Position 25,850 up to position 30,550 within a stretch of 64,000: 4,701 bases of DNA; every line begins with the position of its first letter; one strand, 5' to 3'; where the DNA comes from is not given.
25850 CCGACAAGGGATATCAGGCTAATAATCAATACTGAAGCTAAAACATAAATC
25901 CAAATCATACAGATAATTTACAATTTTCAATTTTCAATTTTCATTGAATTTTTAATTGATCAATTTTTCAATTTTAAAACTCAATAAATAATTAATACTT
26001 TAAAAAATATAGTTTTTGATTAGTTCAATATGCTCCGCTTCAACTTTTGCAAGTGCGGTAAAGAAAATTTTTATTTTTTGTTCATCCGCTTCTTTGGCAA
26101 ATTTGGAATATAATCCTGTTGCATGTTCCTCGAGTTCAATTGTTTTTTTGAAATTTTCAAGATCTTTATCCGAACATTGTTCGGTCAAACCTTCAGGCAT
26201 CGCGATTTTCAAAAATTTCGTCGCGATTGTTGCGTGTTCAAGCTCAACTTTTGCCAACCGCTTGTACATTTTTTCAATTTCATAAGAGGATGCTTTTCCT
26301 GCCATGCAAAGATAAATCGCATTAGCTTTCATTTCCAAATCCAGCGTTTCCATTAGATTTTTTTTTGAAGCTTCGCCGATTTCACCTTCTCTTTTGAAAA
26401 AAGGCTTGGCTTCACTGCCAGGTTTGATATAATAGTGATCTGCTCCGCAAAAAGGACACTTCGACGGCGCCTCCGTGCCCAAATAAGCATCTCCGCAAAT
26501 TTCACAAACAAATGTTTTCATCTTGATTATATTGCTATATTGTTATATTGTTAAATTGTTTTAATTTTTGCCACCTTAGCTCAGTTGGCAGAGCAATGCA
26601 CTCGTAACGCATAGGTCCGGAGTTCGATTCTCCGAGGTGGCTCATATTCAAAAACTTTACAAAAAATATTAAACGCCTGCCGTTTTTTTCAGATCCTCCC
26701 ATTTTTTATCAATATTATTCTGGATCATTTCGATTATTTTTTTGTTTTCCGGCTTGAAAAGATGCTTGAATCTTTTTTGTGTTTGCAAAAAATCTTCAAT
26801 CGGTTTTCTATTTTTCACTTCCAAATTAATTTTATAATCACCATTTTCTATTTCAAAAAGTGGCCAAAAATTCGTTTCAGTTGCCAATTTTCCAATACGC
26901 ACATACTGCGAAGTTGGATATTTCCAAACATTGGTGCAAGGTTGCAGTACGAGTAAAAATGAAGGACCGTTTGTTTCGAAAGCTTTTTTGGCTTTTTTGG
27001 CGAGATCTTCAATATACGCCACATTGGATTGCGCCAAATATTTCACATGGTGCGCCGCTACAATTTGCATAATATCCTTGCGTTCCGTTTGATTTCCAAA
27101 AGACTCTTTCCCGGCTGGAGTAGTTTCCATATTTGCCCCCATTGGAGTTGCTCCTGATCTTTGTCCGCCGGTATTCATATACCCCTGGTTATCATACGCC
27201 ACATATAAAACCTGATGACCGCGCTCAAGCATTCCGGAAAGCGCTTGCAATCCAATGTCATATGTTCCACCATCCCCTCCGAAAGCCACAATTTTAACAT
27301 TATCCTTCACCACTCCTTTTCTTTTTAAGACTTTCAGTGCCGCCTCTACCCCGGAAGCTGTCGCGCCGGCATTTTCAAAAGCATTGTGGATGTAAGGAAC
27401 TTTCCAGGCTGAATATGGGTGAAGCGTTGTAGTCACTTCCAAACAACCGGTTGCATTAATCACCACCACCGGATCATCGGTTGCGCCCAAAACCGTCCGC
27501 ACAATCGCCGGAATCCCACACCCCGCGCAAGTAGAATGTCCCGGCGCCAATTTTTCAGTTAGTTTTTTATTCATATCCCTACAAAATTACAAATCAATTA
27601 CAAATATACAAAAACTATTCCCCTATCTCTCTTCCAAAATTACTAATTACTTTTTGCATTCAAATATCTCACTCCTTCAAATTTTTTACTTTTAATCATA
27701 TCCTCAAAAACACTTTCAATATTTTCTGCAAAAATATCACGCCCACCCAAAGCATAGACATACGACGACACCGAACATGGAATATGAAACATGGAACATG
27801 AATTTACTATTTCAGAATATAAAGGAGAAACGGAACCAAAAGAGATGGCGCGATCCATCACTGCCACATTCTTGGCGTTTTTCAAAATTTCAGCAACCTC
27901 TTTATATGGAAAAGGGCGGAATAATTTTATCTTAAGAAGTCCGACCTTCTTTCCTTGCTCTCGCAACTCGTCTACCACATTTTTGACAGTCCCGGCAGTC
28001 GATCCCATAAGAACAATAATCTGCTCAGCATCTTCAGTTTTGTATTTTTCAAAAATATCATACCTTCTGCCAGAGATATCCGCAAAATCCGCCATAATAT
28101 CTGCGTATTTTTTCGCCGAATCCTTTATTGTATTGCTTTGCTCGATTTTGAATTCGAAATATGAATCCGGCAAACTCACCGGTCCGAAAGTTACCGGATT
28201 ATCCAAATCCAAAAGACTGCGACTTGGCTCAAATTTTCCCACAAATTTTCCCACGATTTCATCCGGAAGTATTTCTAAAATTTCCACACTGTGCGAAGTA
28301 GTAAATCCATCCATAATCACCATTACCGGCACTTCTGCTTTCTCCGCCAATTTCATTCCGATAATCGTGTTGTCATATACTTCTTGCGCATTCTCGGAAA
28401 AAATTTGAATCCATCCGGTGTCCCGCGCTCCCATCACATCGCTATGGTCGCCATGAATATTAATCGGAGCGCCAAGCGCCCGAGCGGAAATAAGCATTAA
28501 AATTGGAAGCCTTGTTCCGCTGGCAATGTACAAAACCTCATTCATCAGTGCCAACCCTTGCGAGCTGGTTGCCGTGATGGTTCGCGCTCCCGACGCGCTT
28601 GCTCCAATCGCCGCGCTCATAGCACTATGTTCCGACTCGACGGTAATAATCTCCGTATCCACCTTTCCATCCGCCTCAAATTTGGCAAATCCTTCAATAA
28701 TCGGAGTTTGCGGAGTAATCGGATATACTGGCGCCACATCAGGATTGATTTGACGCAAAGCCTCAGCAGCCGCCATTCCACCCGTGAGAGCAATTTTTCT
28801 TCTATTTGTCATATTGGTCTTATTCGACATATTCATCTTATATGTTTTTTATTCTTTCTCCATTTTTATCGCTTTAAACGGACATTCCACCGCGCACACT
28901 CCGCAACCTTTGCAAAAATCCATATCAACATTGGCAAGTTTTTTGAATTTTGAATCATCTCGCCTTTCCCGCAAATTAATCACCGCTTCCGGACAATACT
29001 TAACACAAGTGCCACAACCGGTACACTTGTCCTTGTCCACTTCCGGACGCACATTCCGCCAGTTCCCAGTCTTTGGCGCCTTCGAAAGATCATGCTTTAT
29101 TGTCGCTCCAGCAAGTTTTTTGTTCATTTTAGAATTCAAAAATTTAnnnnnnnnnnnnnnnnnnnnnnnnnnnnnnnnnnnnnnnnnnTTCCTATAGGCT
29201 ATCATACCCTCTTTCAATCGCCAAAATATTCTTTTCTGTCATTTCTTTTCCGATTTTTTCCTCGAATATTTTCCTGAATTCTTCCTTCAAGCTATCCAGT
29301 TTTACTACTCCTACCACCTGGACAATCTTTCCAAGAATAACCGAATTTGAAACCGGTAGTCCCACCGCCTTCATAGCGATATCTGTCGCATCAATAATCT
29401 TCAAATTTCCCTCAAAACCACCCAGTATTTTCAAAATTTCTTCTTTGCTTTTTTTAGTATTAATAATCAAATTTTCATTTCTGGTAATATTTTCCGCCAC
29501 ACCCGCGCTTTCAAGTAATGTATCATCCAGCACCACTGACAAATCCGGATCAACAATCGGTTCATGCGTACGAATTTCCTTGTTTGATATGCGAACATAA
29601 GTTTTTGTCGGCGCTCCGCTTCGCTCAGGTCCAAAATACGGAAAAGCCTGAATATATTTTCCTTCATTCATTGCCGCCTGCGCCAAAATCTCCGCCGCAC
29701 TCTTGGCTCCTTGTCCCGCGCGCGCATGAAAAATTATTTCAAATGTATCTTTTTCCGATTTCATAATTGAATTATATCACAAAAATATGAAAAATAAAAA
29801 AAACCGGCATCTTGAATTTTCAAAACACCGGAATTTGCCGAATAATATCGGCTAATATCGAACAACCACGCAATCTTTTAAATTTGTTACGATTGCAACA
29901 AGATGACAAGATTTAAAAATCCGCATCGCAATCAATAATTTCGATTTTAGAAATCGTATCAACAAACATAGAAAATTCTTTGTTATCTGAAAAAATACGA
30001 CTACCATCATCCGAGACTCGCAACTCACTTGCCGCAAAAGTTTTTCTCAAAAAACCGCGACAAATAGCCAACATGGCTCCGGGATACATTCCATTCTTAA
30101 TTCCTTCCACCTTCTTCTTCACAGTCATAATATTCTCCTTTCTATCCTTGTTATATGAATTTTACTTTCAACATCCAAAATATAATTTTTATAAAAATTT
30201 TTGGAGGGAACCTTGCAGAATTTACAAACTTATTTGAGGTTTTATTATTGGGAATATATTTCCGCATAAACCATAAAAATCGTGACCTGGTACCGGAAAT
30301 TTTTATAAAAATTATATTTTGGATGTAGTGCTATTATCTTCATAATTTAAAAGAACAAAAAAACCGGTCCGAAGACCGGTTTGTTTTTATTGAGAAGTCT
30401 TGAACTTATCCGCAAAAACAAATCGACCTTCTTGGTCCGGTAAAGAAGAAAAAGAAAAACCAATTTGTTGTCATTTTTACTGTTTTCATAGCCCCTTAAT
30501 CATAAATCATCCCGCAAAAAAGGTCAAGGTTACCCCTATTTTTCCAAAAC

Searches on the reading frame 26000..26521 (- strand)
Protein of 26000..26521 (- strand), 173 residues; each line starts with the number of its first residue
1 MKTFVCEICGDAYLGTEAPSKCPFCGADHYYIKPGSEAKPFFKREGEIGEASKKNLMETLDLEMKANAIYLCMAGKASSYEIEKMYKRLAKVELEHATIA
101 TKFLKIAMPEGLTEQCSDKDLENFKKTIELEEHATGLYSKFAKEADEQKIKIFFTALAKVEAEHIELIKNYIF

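Call 76: search_protein_families(library=pfam, proteins=[window:26000-26521:-], max_evalue=0.00001)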
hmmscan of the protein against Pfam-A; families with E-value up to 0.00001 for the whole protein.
window:26000-26521:- (173 aa): 2 families
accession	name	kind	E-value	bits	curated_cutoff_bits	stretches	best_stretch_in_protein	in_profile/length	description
PF02915.23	Rubrerythrin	-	1.5e-09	38.8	22.8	0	54-105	1-54/137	Rubrerythrin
PF21349.2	RUBY_RBDX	-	3.3e-07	30.1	26.5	1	4-29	1-26/30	Rubrerythrin, rubredoxin-like domain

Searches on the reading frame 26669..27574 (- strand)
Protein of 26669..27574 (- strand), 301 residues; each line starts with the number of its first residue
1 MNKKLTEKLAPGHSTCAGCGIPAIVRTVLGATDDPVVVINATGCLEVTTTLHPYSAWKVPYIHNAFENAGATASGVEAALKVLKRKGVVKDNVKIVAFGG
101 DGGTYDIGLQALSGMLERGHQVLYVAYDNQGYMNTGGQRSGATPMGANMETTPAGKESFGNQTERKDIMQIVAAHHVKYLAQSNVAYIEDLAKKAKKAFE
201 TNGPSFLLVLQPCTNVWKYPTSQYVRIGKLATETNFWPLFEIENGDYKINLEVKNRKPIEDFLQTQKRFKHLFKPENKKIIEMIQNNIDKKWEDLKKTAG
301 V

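Call 76: search_protein_families(library=pfam, proteins=[window:26669-27574:-], max_evalue=0.00001)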
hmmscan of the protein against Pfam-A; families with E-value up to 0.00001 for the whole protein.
window:26669-27574:- (301 aa): 1 family
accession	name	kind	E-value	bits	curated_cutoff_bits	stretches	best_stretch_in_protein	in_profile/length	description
PF02775.26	TPP_enzyme_C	-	7.9e-21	74.9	21.9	1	42-207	2-149/151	Thiamine pyrophosphate enzyme, C-terminal TPP binding domain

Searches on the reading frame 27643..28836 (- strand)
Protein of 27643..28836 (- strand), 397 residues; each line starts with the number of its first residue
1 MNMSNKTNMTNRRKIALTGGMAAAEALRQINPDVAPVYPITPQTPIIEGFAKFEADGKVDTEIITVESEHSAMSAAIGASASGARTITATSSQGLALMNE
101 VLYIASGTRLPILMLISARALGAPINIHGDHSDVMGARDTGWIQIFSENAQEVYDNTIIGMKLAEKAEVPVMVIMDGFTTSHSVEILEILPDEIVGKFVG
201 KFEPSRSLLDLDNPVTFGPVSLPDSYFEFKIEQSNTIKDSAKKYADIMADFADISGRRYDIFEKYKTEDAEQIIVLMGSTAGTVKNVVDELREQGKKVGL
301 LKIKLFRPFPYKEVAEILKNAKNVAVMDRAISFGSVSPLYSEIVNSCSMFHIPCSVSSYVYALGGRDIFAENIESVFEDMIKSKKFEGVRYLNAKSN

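Call 76: search_protein_families(library=pfam, proteins=[window:27643-28836:-], max_evalue=0.00001)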
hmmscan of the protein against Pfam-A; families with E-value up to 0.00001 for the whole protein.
window:27643-28836:- (397 aa): 2 families
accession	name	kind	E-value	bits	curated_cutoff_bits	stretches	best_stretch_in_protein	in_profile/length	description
PF01855.24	POR_N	-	1.2e-73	248.1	27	1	26-242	2-224/231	Pyruvate flavodoxin/ferredoxin oxidoreductase, thiamine diP-bdg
PF17147.9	PFOR_II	-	1.9e-30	105.7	27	1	270-373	1-102/102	Pyruvate:ferredoxin oxidoreductase core domain II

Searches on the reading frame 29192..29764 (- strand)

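Call 76: search_protein_families(library=pfam, proteins=[window:29192-29764:-], max_evalue=0.00001)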
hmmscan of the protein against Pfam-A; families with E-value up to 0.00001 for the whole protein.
window:29192-29764:- (190 aa): 1 family
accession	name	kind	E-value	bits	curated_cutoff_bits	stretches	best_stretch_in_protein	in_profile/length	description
PF01558.24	POR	-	2.6e-35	122.6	27.4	1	16-188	1-173/173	Pyruvate ferredoxin/flavodoxin oxidoreductase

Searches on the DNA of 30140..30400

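Call 54: search_rna_families(source=window, start=30140, end=30400, threshold=evalue, max_evalue=10)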
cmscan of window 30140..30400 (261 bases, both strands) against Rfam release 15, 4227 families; matches with E-value up to 10: 28.
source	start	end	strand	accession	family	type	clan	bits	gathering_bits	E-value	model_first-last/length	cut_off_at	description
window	30171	30326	+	RF04205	MIR2606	Gene; miRNA;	-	35.2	139.7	0.00068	1-165/165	no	MIR2606 microRNA precursor family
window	30310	30391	+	RF02064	STnc370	Gene; sRNA;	-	33.3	54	0.0045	1-71/71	no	Enterobacterial sRNA STnc370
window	30317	30392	+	RF02059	STnc50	Gene; sRNA;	-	27.3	55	0.0087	1-84/84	no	Salmonella enterica sRNA STnc40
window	30320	30397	+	RF00121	MicC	Gene; sRNA;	-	26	90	0.055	1-123/123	no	MicC RNA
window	30253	30393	+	RF02053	STnc430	Gene; sRNA;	-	24.4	47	0.062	1-162/162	no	Enterobacterial sRNA STnc430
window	30350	30400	-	RF02053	STnc430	Gene; sRNA;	-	22.9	47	0.13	107-162/162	5'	Enterobacterial sRNA STnc430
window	30166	30330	-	RF03926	MIR1435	Gene; miRNA;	-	21.3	94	0.56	1-186/186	no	MIR1435 microRNA precursor family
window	30305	30388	+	RF00116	C0465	Gene; sRNA;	-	19.9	40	0.23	1-78/78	no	C0465 RNA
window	30172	30325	+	RF04128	MIR8562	Gene; miRNA;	-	19.4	211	0.15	1-242/242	no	MIR8562 microRNA precursor family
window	30272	30387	+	RF02452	ncr1575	Gene; sRNA;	-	19.4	60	1.3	1-212/212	no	Bacillus sRNA ncr1575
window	30319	30388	+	RF02891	AgrB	Gene; antisense;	-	18.6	40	0.71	1-84/84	no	ArsR-gov region gene B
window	30294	30378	+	RF00536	snoMe28S-Cm3227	Gene; snRNA; snoRNA; CD-box;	-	17.6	43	3.9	1-82/82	no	Small nucleolar RNA Me28S-Cm3227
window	30356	30400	-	RF02784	SorX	Gene; sRNA;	-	17.3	46.6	0.077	28-73/73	5'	Singlet oxygen resistance RNA X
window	30342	30392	-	RF02433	SpF36_sRNA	Gene; sRNA;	-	16.8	48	9.9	1-51/51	no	Streptococcus sRNA SpF36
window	30276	30390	+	RF02084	STnc130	Gene; sRNA;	-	16.5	55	4.3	1-135/135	no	Enterobacteria sRNA STnc130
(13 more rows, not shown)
